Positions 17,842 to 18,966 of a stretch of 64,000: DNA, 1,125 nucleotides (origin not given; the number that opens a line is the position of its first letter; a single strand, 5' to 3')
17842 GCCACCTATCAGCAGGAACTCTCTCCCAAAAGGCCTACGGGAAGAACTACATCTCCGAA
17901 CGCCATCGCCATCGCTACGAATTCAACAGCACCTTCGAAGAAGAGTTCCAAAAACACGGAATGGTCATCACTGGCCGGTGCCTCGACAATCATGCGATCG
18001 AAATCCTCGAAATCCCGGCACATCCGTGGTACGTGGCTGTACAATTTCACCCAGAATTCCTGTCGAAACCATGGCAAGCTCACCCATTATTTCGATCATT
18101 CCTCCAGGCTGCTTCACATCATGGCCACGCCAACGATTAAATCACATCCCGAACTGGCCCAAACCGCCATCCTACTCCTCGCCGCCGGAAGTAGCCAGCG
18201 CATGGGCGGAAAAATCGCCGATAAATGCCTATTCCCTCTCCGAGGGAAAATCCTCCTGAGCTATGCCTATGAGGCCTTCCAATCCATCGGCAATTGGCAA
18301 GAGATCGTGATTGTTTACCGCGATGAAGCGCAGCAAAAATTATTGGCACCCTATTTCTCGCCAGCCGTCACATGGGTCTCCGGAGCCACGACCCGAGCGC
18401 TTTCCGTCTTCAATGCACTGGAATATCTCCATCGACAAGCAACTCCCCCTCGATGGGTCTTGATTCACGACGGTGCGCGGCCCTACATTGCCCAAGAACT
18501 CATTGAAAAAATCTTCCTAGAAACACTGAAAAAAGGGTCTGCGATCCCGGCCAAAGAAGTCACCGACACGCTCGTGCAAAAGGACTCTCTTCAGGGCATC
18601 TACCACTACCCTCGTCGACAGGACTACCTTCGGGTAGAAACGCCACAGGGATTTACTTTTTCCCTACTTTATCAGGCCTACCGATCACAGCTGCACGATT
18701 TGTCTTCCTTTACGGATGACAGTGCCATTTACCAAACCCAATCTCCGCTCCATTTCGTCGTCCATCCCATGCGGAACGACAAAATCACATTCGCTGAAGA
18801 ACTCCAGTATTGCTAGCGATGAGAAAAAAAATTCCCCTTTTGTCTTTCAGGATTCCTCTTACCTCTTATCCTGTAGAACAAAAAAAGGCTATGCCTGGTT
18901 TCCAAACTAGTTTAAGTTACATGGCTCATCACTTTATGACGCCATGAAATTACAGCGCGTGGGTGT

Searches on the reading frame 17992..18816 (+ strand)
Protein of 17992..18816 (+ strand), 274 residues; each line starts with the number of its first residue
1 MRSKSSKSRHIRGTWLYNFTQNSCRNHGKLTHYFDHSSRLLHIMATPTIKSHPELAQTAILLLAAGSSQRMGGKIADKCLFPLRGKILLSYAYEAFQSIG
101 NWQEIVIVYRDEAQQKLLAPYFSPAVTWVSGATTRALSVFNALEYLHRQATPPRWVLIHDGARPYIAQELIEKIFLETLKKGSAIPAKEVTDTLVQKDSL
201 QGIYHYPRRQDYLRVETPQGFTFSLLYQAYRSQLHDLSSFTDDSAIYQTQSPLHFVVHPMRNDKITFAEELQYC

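Call 85: search_protein_families(library=pfam, proteins=[window:17992-18816:+], max_evalue=0.001)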
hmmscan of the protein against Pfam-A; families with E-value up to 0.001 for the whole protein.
window:17992-18816:+ (274 aa): 3 families
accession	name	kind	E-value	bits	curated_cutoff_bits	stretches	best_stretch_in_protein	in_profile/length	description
PF01128.25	IspD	-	1.4e-34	120.2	27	1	60-271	3-212/221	2-C-methyl-D-erythritol 4-phosphate cytidylyltransferase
PF12804.13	NTP_transf_3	-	8.4e-13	49.2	27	1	61-183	2-116/160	MobA-like NTP transferase domain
PF02348.25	CTP_transf_3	-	0.00015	22.1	22.6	1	75-214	13-155/217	Cytidylyltransferase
